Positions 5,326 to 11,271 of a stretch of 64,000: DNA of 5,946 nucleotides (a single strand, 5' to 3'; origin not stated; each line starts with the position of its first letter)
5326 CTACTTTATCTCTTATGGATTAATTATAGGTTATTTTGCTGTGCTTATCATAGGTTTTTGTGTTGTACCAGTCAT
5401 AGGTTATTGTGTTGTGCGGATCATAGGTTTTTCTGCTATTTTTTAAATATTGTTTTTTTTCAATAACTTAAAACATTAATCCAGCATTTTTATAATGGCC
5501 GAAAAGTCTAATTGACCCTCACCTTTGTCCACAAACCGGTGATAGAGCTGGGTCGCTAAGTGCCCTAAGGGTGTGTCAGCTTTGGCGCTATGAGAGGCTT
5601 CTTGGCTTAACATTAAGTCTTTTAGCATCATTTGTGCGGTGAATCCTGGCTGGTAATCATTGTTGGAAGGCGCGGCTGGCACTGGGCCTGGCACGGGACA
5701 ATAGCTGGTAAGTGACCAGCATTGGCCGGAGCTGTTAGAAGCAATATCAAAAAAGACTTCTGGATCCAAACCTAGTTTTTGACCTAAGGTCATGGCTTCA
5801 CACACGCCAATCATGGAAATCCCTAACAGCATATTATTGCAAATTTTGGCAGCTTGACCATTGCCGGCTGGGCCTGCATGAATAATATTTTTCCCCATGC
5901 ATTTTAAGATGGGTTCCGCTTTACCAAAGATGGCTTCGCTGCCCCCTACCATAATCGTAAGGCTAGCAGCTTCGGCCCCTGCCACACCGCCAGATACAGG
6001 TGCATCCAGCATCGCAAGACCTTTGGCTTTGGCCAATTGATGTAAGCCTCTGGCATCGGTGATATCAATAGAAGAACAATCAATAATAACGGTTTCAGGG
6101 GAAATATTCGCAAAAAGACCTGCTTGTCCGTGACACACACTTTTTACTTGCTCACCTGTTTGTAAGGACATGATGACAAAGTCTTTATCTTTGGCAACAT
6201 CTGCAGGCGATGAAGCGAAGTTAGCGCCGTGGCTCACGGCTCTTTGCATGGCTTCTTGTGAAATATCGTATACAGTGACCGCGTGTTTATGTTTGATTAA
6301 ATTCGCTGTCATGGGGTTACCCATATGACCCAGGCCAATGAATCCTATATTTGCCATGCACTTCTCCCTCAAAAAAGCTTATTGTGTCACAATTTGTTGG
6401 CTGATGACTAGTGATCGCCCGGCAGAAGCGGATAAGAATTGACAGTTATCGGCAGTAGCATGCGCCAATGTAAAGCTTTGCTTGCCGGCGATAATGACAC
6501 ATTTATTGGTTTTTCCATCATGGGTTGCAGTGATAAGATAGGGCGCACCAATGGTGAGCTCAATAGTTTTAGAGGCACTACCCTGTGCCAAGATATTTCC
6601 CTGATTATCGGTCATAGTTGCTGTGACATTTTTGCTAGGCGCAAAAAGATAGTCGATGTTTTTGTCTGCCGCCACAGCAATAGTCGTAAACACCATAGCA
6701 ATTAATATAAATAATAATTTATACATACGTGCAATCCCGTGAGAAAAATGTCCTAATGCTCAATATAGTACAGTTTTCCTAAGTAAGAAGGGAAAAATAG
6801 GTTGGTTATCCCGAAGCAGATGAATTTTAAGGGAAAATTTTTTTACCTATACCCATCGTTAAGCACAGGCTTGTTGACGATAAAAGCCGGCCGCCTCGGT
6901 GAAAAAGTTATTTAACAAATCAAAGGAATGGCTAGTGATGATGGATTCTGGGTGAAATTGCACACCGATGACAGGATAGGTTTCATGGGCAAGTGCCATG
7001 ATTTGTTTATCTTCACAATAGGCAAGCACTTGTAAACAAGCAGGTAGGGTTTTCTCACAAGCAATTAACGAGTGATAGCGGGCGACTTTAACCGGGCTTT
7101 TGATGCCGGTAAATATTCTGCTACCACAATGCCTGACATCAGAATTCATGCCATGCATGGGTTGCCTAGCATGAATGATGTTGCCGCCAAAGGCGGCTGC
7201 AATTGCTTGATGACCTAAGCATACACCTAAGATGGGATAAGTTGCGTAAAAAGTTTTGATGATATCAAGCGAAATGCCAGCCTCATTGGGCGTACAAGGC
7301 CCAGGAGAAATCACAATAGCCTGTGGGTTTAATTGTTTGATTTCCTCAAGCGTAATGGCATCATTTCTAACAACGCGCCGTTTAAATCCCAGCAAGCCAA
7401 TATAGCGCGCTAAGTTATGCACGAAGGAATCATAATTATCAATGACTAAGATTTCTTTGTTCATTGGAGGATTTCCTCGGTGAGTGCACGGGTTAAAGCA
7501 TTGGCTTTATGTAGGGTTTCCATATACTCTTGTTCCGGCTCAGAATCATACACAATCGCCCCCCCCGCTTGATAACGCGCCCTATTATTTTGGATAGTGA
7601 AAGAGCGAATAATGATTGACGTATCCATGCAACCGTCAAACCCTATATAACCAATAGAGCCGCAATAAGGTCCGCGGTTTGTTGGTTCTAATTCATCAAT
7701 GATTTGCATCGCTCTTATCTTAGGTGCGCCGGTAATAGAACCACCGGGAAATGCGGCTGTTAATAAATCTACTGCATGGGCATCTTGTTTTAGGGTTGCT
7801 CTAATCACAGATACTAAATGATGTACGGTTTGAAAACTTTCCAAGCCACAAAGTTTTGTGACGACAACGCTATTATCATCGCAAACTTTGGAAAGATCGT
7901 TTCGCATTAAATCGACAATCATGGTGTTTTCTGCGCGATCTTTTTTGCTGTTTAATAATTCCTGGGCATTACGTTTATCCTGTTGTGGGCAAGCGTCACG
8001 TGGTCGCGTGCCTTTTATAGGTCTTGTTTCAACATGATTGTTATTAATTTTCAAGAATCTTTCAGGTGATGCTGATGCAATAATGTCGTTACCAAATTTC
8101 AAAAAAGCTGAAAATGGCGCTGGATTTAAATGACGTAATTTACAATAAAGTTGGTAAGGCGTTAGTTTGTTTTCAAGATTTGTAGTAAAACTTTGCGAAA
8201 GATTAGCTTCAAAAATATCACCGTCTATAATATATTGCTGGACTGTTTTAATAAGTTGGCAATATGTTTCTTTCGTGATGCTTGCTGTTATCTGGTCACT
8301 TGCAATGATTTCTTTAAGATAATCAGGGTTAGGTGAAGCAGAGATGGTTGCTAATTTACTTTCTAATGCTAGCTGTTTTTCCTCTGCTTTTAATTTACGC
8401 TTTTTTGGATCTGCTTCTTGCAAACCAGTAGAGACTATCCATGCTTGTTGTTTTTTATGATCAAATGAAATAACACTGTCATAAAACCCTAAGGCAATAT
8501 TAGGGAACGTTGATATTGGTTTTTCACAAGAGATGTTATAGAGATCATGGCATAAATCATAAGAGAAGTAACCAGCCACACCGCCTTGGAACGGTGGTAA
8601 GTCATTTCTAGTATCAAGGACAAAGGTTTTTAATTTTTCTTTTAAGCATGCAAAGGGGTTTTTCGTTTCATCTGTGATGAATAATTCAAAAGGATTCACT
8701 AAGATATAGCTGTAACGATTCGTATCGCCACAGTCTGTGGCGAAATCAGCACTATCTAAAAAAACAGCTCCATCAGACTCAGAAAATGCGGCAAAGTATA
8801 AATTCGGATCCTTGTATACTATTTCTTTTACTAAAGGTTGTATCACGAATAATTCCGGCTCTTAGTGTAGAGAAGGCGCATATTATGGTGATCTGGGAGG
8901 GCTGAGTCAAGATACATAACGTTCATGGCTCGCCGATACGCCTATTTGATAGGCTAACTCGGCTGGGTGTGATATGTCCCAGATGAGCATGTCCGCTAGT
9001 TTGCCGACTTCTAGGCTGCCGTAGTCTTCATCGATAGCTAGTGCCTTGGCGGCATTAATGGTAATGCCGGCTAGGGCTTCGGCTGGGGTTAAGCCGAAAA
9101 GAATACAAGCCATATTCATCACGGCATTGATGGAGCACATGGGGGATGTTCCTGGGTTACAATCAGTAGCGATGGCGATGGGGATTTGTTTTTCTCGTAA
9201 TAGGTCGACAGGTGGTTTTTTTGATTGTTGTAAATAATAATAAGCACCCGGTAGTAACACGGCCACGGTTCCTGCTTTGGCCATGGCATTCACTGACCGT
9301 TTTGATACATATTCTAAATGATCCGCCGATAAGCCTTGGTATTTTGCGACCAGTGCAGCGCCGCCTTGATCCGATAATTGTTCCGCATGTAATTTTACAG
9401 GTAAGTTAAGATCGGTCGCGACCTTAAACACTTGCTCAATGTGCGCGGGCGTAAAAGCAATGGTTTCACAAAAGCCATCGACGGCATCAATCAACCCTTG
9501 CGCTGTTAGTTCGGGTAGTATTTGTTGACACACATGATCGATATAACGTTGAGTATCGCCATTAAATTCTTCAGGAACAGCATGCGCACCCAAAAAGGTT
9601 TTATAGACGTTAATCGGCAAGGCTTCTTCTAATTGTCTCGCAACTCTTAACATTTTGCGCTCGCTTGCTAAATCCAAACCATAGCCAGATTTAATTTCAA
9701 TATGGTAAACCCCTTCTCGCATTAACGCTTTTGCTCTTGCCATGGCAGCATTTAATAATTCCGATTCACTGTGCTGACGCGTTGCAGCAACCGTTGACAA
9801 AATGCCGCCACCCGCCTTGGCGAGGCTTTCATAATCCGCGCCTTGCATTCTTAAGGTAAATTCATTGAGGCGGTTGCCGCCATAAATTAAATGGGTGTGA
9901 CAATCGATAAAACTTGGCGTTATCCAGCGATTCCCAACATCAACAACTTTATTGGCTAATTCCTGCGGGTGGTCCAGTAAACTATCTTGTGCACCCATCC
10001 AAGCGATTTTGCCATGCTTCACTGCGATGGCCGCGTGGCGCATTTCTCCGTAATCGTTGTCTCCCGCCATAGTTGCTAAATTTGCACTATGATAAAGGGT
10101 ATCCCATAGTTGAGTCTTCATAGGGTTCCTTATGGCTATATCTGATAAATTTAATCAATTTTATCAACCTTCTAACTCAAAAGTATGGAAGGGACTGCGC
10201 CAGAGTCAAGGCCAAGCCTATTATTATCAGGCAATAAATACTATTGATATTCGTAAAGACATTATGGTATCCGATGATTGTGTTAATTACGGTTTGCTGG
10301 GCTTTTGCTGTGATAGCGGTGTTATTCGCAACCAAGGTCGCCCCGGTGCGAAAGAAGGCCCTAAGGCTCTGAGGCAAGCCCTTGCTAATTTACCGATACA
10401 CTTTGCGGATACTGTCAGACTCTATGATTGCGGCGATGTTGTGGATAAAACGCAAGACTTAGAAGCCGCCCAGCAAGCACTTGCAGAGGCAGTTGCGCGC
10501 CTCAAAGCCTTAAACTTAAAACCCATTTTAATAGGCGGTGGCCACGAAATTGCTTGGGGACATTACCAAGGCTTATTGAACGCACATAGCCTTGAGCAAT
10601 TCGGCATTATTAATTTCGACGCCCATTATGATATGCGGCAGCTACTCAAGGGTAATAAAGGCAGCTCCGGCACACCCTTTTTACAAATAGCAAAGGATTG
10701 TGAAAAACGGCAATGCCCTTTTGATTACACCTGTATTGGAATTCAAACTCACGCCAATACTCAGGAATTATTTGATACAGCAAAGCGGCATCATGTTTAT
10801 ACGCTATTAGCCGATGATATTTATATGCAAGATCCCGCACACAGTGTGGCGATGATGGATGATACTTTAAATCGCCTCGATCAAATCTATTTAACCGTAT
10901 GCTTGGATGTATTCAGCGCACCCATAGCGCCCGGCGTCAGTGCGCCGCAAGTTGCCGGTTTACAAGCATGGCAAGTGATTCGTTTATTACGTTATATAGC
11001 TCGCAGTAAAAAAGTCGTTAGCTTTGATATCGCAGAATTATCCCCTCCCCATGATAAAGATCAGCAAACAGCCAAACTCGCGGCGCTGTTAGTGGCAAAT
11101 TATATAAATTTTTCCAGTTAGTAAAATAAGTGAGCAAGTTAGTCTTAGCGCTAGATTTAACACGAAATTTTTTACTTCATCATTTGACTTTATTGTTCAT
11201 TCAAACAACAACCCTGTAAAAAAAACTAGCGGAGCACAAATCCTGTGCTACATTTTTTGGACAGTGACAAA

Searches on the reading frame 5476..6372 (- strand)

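Call 60: search_protein_families(library=ncbifam, proteins=[window:5476-6372:-], max_evalue=0.00001)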
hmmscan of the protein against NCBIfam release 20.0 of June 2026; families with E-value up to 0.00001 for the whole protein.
window:5476-6372:- (298 aa): 12 families
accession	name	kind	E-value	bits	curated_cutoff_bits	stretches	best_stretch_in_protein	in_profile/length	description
TIGR01692.1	HIBADH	equivalog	9.7e-121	402.5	291.6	1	11-297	1-287/288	3-hydroxyisobutyrate dehydrogenase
TIGR01505.1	tartro_sem_red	equivalog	1.4e-62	211.6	340.75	1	9-297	2-283/291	2-hydroxy-3-oxopropionate reductase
NF008592.0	PRK11559.1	equivalog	2.4e-62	210.9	397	1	6-296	2-285/296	2-hydroxy-3-oxopropionate reductase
NF043037.1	ThreonDh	equivalog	1.6e-57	195.2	350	1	8-297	4-287/297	L-threonate dehydrogenase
NF012005.0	PRK15461.1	equivalog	1.1e-54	185.6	348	1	6-296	1-285/298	sulfolactaldehyde 3-reductase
NF011633.0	PRK15059.1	equivalog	2.3e-37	128.8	451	1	9-297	3-283/292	2-hydroxy-3-oxopropionate reductase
NF007161.0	PRK09599.1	subfamily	2.5e-25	89.3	271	1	8-181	2-178/302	NADP-dependent phosphogluconate dehydrogenase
TIGR00872.1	gnd_rel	equivalog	8.1e-19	68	297.2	1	8-198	2-193/299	phosphogluconate dehydrogenase (NAD(+)-dependent, decarboxylating)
NF006765.0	PRK09287.1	equivalog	2.3e-15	56.4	413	1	6-196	3-203/476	NADP-dependent phosphogluconate dehydrogenase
TIGR00873.1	gnd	equivalog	1.7e-11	43.6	426.7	1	8-196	1-199/467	decarboxylating NADP(+)-dependent phosphogluconate dehydrogenase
NF005650.0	PRK07417.1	equivalog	2e-06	27.3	290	1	7-103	2-95/281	prephenate/arogenate dehydrogenase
NF042925.1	FHMPC_DH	equivalog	4e-06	26.3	500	0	8-47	2-41/304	5-formyl-3-hydroxy-2-methylpyridine 4-carboxylate 5-dehydrogenase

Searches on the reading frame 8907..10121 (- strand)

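Call 36: search_protein_families(library=pfam, proteins=[window:8907-10121:-], max_evalue=0.0001)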
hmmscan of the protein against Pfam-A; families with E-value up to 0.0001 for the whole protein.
window:8907-10121:- (404 aa): 2 families
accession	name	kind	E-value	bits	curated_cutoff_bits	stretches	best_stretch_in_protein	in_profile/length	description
PF01979.26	Amidohydro_1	-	1.5e-21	77.5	25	1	66-386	1-322/345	Amidohydrolase family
PF07969.17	Amidohydro_3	-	1.7e-17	64.5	29.7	2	112-383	150-446/472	Amidohydrolase family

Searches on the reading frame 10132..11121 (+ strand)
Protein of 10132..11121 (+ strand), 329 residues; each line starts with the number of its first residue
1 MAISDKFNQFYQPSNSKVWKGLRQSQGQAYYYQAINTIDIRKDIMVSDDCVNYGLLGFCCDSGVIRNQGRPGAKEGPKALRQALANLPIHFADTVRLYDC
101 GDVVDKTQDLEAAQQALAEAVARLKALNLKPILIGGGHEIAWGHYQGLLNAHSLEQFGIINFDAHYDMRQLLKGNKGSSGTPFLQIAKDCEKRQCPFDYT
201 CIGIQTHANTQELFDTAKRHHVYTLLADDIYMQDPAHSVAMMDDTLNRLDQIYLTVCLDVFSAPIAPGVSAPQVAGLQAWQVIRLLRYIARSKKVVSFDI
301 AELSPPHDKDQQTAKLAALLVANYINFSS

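Call 60: search_protein_families(library=ncbifam, proteins=[window:10132-11121:+], max_evalue=0.00001)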
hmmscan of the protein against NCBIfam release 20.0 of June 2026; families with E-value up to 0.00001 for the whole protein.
window:10132-11121:+ (329 aa): 5 families
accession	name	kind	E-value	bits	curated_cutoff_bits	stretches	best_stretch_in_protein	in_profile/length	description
TIGR01227.1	hutG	equivalog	5.9e-83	278.6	229.15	1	44-325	28-306/307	formimidoylglutamase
NF010347.0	PRK13775.1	equivalog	2.3e-69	234.2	381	1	8-322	6-321/331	formimidoylglutamase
TIGR01230.1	agmatinase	equivalog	5.7e-29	101.6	174.3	1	69-324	28-272/275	agmatinase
NF002564.0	PRK02190.1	subfamily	3.4e-28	98.7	302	1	43-326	25-299/307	agmatinase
TIGR01229.1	rocF_arginase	equivalog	1.6e-13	50.7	227.6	1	68-177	11-132/300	arginase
